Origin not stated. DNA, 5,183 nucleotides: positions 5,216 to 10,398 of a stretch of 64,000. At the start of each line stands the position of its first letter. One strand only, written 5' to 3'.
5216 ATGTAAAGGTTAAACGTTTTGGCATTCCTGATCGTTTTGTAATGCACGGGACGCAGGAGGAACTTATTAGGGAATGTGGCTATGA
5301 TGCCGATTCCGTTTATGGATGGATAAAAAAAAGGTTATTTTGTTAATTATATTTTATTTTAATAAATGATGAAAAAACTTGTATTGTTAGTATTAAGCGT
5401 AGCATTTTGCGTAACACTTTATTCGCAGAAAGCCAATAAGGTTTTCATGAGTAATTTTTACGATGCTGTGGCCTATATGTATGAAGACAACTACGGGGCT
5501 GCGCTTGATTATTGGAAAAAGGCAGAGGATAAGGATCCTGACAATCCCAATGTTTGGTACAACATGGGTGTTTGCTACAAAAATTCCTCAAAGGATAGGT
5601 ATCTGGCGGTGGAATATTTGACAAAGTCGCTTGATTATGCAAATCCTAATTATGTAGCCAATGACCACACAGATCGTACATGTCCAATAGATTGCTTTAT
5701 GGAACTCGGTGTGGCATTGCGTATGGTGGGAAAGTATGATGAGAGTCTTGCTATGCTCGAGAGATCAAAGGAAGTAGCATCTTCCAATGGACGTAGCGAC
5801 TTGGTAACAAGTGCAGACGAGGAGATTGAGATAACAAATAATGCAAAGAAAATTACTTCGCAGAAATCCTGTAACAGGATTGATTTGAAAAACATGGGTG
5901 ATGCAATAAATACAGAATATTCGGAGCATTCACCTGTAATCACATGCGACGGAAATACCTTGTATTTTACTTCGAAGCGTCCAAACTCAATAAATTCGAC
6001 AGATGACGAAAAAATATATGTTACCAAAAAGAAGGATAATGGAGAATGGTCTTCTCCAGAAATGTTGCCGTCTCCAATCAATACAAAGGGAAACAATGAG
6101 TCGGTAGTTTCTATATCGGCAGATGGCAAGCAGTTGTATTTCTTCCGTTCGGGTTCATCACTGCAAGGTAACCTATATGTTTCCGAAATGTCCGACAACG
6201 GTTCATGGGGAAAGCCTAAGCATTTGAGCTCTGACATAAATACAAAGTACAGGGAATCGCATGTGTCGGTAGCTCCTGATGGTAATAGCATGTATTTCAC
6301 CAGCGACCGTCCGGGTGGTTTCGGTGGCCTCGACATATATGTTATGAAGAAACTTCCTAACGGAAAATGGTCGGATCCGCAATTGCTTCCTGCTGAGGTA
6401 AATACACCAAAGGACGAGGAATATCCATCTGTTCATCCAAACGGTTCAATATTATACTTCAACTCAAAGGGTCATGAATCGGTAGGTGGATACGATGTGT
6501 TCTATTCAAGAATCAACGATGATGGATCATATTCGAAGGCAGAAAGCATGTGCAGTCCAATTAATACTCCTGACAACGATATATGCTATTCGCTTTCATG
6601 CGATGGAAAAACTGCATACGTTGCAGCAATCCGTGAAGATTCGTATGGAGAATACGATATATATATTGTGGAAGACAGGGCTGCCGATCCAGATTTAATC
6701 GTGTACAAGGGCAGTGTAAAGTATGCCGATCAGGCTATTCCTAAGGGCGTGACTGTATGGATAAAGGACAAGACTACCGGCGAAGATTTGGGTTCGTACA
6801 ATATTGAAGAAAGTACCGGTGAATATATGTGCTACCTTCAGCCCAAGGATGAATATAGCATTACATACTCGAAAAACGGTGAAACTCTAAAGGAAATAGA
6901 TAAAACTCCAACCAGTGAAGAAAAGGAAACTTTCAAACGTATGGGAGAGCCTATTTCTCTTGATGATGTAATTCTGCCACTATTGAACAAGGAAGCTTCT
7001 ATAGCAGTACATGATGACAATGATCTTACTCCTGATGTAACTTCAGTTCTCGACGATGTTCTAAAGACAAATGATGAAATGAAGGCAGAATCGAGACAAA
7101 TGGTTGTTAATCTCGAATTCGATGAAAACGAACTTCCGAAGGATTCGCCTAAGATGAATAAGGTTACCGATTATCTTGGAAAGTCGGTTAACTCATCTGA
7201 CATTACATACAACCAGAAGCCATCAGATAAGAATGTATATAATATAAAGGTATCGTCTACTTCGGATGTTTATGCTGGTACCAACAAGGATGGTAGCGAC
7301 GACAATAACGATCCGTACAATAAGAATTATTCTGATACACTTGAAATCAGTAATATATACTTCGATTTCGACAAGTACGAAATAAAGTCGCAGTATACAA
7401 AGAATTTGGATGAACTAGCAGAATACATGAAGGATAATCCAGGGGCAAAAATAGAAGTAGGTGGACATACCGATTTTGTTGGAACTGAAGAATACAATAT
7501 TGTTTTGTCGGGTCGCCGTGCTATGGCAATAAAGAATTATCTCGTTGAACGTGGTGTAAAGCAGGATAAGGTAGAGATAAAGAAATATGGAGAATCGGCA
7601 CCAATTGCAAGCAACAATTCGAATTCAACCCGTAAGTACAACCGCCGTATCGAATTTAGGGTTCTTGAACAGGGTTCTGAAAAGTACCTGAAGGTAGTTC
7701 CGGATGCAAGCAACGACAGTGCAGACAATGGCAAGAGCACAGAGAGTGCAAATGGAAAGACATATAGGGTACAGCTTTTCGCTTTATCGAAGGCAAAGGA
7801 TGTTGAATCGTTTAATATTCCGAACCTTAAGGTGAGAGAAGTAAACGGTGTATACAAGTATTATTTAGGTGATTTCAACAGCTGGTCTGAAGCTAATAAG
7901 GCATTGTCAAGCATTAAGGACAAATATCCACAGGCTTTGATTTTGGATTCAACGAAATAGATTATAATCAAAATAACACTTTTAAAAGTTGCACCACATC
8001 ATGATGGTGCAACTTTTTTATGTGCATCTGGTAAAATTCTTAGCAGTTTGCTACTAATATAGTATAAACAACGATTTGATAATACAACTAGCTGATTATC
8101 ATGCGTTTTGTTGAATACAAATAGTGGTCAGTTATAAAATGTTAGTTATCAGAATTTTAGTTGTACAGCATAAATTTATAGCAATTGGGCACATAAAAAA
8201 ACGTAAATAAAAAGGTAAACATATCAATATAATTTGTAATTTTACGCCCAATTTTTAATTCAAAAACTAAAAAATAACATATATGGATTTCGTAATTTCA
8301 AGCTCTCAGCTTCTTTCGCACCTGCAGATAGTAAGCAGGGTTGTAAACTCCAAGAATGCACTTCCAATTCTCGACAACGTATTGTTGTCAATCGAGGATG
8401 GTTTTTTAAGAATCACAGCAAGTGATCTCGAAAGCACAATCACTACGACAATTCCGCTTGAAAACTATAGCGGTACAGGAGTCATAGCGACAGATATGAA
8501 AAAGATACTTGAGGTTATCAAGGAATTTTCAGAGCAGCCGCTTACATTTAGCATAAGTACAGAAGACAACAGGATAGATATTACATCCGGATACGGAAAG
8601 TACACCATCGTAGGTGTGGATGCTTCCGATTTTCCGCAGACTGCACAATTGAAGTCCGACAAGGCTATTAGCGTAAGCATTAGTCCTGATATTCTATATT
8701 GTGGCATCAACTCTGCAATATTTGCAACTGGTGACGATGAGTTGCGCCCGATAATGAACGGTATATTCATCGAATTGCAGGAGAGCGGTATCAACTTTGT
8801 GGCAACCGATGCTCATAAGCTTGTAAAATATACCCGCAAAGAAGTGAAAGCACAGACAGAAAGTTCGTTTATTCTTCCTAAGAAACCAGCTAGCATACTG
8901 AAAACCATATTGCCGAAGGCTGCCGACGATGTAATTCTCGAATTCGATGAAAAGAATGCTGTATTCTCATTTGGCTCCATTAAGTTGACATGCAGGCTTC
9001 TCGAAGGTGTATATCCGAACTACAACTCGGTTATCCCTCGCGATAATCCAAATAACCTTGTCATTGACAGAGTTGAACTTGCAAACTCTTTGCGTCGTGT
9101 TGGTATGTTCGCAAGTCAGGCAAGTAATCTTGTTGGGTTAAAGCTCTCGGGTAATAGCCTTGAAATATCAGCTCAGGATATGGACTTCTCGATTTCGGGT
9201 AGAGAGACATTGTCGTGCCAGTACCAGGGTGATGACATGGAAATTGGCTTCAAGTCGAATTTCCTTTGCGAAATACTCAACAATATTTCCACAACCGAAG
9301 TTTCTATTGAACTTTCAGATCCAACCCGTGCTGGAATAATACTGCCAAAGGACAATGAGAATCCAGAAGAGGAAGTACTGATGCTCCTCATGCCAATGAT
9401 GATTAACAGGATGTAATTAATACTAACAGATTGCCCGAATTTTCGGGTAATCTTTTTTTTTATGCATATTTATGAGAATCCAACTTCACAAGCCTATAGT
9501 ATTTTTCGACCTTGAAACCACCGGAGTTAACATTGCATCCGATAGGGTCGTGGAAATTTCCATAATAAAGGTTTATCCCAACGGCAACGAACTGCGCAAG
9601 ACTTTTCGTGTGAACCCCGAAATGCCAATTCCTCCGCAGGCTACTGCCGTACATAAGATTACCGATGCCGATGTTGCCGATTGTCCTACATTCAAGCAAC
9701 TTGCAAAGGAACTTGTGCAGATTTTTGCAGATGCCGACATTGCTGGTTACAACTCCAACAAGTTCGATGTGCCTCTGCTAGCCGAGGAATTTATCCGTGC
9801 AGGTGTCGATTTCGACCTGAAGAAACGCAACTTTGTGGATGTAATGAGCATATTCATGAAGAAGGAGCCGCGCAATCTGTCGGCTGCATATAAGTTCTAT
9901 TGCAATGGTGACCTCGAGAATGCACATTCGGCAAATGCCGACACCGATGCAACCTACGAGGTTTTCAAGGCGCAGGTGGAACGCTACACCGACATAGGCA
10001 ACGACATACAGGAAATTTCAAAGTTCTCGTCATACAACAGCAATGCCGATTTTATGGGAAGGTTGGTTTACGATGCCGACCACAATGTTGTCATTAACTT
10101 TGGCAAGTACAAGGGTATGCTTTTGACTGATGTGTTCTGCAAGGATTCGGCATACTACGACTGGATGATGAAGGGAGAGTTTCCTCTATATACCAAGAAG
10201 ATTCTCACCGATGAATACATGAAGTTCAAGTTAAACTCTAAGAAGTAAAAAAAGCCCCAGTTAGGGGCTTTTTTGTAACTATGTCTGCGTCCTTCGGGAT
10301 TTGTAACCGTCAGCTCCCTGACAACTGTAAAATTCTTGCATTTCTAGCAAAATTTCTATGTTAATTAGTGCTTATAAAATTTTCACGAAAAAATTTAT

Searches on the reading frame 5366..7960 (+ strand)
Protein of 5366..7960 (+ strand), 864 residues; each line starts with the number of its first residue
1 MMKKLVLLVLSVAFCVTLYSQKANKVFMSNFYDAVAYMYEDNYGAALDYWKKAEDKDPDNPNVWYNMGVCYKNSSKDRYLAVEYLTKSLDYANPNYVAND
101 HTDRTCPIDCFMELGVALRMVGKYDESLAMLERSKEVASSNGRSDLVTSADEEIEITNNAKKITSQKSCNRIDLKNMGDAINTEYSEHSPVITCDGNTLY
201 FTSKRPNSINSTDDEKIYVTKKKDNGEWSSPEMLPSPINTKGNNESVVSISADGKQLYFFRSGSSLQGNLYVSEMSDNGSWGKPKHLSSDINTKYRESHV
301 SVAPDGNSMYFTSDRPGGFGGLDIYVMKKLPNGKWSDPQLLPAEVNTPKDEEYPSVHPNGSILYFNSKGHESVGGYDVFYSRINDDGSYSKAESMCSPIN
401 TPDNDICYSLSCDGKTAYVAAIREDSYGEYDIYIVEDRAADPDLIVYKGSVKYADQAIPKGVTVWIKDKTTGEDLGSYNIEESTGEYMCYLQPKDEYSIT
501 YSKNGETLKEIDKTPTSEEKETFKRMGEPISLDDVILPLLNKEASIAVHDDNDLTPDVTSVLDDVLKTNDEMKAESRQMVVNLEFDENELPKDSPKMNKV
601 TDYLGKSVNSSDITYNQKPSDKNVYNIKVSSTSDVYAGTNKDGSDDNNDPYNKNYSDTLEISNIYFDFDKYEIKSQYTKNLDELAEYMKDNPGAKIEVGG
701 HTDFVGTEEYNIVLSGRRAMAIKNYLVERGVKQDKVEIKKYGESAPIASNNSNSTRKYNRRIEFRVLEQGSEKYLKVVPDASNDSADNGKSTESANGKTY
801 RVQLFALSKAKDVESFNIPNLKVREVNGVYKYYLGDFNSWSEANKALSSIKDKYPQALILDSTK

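Call 63: search_protein_families(library=pfam, proteins=[window:5366-7960:+], max_evalue=0.00001)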
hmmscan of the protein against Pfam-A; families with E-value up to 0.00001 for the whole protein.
window:5366-7960:+ (864 aa): 5 families
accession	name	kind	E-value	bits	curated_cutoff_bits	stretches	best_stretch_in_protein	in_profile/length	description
PF07676.18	PD40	-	9.1e-31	105.6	20.9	1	290-326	4-38/38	WD40-like Beta Propeller Repeat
PF00691.25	OmpA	-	5.9e-23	81.5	27.2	1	665-760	1-98/98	OmpA family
PF00515.34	TPR_1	-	2.1e-08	34.1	27.8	0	34-60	8-34/34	Tetratricopeptide repeat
PF13414.12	TPR_11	-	3.1e-06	27.2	26.8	0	36-72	3-39/42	TPR repeat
PF07719.23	TPR_2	-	4e-06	27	27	0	34-60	8-34/34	Tetratricopeptide repeat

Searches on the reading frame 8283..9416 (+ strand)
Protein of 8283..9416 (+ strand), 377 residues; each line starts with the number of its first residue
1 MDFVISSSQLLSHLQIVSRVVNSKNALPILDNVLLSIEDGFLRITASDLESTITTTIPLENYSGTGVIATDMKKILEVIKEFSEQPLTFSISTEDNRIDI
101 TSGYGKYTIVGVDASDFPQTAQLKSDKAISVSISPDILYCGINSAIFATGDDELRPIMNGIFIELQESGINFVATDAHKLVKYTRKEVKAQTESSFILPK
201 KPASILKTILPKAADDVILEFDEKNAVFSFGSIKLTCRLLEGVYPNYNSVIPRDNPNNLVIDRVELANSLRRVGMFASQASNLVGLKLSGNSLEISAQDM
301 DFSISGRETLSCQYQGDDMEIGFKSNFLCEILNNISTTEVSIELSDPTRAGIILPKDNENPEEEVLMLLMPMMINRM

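Call 63: search_protein_families(library=pfam, proteins=[window:8283-9416:+], max_evalue=0.00001)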
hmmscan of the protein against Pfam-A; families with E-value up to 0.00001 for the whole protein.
window:8283-9416:+ (377 aa): 3 families
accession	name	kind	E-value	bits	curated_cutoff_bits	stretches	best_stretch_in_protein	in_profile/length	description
PF00712.24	DNA_pol3_beta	-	3e-28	98.8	24.4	1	1-119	1-118/120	DNA polymerase III beta subunit, N-terminal domain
PF02768.20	DNA_pol3_beta_3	-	2e-20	73.2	27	1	249-365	2-117/121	DNA polymerase III beta subunit, C-terminal domain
PF02767.21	DNA_pol3_beta_2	-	1.6e-19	70.7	27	1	136-246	5-116/116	DNA polymerase III beta subunit, central domain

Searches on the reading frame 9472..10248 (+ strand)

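Call 63: search_protein_families(library=pfam, proteins=[window:9472-10248:+], max_evalue=0.00001)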
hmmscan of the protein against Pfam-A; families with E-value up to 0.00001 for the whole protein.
window:9472-10248:+ (258 aa): 3 families
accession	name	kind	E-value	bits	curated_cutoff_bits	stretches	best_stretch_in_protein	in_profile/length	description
PF00929.31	RNase_T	-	1.5e-21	78.1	24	1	10-165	1-164/164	Exonuclease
PF20600.3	ExoX-like_C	-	3.8e-07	29.8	26.5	1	208-234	1-27/30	Exodeoxyribonuclease X-like C-terminal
PF13482.12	RNase_H_2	-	1.2e-06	29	22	0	10-133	1-101/165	RNase_H superfamily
